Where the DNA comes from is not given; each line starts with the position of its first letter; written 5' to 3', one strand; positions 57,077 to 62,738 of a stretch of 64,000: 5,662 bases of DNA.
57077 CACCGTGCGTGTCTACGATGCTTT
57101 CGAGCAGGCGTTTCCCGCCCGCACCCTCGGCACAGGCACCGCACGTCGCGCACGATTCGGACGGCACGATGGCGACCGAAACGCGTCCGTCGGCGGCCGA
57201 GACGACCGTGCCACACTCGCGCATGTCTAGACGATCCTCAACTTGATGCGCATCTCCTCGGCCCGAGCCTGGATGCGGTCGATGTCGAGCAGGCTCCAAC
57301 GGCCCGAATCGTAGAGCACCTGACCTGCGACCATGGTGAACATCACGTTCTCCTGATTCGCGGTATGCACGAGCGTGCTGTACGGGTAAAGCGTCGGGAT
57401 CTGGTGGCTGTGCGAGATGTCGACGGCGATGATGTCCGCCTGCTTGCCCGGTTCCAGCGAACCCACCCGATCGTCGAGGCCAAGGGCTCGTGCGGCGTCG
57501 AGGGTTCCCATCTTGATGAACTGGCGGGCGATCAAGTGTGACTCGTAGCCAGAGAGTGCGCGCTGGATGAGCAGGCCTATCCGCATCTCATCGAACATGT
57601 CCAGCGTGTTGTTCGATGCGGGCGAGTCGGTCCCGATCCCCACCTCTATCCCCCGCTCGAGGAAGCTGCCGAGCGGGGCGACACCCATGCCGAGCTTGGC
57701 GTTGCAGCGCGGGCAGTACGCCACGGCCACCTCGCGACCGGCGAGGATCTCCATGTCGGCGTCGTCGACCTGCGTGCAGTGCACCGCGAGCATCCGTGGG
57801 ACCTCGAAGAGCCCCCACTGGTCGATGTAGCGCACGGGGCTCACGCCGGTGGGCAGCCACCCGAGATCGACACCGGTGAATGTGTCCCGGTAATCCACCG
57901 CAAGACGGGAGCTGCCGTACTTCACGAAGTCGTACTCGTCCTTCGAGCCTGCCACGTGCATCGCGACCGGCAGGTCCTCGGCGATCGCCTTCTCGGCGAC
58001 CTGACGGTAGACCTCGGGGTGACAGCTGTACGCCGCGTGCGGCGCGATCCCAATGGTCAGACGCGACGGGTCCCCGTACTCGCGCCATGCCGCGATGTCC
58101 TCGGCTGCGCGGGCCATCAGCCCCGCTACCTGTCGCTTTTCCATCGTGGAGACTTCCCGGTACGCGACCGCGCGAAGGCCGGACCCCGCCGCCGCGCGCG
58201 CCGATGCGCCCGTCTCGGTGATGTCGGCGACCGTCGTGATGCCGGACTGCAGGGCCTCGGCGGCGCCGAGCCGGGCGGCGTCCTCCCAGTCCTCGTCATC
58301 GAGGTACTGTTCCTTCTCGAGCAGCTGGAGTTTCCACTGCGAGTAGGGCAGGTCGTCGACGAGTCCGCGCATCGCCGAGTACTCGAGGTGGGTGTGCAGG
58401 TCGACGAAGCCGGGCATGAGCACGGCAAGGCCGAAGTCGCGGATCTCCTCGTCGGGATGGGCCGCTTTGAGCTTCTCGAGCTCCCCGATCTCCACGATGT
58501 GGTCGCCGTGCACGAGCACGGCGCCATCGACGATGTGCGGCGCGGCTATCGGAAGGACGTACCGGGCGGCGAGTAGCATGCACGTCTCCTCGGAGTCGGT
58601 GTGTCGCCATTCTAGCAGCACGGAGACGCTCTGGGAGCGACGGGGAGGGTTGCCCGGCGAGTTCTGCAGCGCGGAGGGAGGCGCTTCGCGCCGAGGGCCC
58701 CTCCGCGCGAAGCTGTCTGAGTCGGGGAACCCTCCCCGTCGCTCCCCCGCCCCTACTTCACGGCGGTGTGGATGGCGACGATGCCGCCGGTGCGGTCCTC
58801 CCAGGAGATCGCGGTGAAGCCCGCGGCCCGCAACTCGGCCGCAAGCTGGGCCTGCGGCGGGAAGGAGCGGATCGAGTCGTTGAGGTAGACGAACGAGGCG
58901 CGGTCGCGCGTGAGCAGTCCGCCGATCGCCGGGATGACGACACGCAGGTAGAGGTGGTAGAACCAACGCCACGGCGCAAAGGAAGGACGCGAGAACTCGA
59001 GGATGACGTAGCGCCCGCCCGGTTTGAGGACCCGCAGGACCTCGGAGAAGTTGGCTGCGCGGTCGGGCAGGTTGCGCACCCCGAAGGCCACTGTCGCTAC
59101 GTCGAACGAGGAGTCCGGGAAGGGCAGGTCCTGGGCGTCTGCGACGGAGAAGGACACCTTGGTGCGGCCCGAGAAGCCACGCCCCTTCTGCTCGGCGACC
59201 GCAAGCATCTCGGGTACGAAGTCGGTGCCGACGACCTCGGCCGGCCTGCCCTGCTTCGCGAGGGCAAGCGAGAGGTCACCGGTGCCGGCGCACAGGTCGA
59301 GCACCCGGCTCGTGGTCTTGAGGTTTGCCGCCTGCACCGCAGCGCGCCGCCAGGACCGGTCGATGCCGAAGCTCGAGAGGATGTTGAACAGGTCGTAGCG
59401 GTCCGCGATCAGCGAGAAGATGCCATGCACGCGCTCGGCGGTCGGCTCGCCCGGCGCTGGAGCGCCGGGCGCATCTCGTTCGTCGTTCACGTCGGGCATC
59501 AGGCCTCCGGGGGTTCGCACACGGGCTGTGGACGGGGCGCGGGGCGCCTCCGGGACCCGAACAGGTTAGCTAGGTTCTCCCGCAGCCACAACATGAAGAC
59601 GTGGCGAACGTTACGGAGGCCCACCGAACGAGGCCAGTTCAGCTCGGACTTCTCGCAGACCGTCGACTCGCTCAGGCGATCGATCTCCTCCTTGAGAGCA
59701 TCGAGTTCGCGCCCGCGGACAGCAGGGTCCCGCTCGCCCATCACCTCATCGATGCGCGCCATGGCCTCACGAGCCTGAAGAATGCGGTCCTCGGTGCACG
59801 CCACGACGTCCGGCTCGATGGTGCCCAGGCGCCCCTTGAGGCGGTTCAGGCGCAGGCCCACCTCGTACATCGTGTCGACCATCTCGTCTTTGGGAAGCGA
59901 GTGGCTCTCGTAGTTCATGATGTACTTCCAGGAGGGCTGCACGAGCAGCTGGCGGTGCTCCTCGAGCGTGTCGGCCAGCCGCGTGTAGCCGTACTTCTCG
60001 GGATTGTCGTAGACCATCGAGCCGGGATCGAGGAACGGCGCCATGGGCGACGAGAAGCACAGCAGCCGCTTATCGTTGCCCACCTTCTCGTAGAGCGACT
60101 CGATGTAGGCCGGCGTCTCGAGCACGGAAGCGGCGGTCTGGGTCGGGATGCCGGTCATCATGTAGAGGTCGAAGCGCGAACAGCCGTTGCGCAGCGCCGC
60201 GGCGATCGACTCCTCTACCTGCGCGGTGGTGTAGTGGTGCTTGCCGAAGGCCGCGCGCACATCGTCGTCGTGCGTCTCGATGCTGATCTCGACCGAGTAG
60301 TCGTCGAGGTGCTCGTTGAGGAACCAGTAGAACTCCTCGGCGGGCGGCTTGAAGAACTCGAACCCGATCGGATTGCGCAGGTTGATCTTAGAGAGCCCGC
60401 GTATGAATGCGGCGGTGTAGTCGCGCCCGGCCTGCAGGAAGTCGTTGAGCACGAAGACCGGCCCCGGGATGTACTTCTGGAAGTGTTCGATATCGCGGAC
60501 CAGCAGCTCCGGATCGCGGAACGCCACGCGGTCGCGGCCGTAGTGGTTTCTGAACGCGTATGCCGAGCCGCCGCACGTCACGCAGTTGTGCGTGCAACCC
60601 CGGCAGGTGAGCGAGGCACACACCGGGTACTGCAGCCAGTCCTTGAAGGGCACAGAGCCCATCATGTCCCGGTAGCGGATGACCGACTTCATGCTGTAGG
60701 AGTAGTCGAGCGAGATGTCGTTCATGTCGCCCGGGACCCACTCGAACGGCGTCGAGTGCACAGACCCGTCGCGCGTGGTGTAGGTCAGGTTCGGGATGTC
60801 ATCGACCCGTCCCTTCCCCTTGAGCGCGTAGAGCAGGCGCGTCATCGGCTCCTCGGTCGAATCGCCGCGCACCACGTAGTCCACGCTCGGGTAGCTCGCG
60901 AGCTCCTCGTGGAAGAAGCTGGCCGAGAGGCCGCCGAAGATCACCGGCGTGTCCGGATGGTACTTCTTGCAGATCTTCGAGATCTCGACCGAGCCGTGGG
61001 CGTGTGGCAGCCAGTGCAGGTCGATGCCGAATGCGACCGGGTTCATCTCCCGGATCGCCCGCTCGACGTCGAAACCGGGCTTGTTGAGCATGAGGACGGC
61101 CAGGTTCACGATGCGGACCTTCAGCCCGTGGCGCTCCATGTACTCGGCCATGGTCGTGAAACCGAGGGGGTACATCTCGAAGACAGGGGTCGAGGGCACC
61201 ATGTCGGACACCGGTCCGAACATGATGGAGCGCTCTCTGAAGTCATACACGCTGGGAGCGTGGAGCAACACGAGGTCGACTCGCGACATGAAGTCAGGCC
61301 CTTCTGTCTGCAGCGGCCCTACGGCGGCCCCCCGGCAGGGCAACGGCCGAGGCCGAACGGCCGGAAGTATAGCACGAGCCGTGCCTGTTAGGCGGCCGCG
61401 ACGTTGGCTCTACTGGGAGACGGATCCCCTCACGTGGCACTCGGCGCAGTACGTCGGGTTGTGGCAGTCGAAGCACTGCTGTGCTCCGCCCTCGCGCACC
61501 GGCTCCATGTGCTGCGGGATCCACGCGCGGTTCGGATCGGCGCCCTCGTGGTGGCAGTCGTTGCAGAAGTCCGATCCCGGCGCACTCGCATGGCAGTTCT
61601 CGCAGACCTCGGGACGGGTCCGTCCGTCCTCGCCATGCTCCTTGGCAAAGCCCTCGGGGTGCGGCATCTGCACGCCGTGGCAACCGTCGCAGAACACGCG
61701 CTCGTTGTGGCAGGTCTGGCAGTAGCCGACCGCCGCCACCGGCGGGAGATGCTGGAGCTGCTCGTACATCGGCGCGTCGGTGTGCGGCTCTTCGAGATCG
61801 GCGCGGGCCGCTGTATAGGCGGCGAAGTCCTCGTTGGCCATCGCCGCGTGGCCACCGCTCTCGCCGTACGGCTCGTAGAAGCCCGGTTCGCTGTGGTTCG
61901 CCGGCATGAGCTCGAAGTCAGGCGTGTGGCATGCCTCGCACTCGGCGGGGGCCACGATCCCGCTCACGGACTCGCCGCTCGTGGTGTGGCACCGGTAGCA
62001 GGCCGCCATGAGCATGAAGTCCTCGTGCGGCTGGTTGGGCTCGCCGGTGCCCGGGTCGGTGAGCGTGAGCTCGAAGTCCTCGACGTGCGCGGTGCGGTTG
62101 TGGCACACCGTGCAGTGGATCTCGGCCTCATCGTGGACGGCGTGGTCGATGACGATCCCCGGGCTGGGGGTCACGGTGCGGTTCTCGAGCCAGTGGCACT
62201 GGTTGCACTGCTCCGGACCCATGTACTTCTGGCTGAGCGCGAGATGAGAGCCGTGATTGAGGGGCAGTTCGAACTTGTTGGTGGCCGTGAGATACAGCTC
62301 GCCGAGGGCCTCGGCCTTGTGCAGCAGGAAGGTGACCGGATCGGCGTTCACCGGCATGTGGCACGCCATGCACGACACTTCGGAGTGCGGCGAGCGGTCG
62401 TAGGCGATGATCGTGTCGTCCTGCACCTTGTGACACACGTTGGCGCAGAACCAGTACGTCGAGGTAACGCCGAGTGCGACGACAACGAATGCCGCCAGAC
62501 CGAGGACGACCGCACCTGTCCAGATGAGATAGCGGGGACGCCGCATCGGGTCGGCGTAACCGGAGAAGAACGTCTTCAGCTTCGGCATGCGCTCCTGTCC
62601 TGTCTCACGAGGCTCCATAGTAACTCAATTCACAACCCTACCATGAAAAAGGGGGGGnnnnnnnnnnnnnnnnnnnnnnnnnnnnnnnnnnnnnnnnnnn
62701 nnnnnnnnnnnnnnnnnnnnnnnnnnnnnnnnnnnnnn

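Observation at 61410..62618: NapC/NirT-type anchor expanded to 12 haems in 402 aa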

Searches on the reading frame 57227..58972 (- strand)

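Call 4: search_protein_families(library=pfam, proteins=[window:57227-58972:-], max_evalue=0.1)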
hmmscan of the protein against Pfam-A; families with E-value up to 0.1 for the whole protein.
window:57227-58972:- (581 aa): 4 families
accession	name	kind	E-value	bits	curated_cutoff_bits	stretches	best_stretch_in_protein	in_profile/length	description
PF01979.26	Amidohydro_1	-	4.6e-63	214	25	1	184-552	1-344/345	Amidohydrolase family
PF07969.17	Amidohydro_3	-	1.6e-14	54.7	29.7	1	386-554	302-472/472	Amidohydrolase family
PF22039.1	HUTI_composite_bact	-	3.1e-08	33.5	25.5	1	150-174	1-25/26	Imidazolonepropionase-like composite domain, bacteria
PF00962.28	A_deaminase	-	0.00082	19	27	1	402-503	224-327/330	Adenosine deaminase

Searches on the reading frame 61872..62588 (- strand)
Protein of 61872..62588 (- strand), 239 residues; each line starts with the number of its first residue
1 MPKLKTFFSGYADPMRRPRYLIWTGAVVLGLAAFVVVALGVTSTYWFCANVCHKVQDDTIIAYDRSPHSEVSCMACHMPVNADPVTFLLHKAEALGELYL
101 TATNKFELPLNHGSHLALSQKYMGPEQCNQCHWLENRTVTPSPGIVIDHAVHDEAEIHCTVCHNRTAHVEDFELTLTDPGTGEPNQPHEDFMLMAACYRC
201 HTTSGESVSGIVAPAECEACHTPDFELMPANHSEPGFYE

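Call 61: search_solved_structures(query=A2, max_evalue=1, show_alignments=2)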
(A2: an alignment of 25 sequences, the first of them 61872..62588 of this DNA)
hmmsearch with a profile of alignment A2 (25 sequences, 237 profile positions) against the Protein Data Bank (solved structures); distinct sequences matched with E-value up to 1: 14.
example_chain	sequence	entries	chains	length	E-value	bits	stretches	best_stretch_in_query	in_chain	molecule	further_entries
2j7a_C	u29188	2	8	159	6.8e-05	25.7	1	23-165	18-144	CYTOCHROME C QUINOL DEHYDROGENASE NRFH | NAPC/NIRT CYTOCHROME C FAMILY PROTEIN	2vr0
8k9e_A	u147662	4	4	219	0.0059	19.4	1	185-221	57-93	Cytochrome c7-like domain-containing protein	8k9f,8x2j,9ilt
2a3m_A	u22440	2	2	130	0.055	16.2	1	25-80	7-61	COG3005: Nitrate/TMAO reductases, membrane-bound tetraheme cytochrome c subunit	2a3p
2ewi_A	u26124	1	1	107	0.13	15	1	59-80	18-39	Cytochrome c3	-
2yyx_A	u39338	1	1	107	0.22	14.2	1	60-80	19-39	Cytochrome c3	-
1j0p_A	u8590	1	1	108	0.23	14.2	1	60-80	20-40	Cytochrome c3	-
1wr5_A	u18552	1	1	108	0.23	14.2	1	60-80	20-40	Cytochrome c3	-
2z47_A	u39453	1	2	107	0.23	14.2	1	60-80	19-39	Cytochrome c3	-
2cdv_A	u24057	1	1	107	0.24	14.1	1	60-80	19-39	CYTOCHROME C3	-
1a2i_A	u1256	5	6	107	0.25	14.1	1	60-80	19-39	CYTOCHROME C3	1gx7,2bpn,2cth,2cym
1it1_A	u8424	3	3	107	0.27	14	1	60-80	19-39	cytochrome c3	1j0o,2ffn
3sxq_A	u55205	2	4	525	0.29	13.9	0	149-207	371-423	Eight-heme nitrite reductase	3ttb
4lmh_A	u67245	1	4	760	0.41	13.4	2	155-229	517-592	Extracellular iron oxide respiratory system surface decaheme cytochrome c component OmcA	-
7ysi_A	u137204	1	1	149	0.84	12.3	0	189-235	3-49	Thiol disulfide reductase thioredoxin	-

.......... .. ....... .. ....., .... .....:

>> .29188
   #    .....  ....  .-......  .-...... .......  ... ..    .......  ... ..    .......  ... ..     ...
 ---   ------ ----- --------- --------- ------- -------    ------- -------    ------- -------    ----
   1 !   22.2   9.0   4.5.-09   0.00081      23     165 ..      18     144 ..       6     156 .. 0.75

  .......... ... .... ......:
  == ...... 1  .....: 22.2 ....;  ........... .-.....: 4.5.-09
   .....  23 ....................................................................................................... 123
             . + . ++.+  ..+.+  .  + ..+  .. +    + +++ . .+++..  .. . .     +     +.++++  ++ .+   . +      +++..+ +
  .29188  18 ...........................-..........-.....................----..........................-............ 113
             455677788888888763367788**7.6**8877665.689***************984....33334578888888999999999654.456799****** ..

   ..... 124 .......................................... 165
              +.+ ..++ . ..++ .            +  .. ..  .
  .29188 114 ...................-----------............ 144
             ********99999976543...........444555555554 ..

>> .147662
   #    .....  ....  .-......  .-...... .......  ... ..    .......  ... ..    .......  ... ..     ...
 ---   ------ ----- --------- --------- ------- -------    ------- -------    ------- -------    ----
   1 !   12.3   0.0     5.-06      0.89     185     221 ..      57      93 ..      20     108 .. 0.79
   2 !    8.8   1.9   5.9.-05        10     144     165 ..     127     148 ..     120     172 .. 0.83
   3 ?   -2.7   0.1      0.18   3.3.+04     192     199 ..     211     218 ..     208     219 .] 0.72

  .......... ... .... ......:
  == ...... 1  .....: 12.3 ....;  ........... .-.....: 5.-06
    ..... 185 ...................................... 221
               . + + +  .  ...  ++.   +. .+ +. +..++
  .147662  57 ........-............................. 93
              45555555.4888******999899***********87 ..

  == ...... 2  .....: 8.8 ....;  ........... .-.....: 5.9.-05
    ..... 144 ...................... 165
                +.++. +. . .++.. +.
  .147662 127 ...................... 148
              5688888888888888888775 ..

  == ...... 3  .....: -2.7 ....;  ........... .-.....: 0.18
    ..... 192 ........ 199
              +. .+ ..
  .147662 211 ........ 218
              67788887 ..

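Call 70: predict_structure(alignment_id=A2)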
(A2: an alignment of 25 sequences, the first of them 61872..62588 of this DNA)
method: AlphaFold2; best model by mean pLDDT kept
length: 239 residues; sequences in the alignment: 25
mean_pLDDT: 67.0   pTM: 0.55
mean pLDDT of the five models: 67.0, 60.8, 58.3, 55.7, 52.0
residues with pLDDT >= 90: 7; 70-90: 103; 50-70: 98; < 50: 31
segments of 3 or more residues with pLDDT < 50: 190-203, 205-209, 214-221
pLDDT, mean of each block of 10 residues (from residue 1): 58 82 91 81 68 67 77 71 76 69 60 63 76 69 59 66 59 74 71 43 47 46 63 76
secondary structure, 60 per line:
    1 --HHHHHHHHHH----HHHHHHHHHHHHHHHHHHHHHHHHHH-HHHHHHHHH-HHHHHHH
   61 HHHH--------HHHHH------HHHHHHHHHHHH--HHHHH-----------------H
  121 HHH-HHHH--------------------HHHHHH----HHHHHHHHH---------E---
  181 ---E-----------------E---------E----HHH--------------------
elements in order: H3-12 H17-42 H44-52 H54-64 H73-77 H84-95 H98-102 H120-123 H125-128 H149-154 H159-167

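Call 76: fold_search(model_id=the predicted structure, library=pdb)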
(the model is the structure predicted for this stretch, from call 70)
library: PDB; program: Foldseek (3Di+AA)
matches with E <= 10: 2; with E <= 0.001: 0
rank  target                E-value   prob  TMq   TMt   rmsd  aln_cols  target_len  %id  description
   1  9g2t_A                4.3e+00  0.05  0.17  0.10  14.8       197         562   13  Cryo-EM structure of IrtAB 2xEQ, A256R_IrtB mutant in LMNG (released 2024-12-18)
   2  9g2k_A                6.5e+00  0.03  0.17  0.10  14.9       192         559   13  Cryo-EM structure of IrtAB in outward-occluded state in nanodisc in complex with ADP-vanadate (released 2024-12-18)
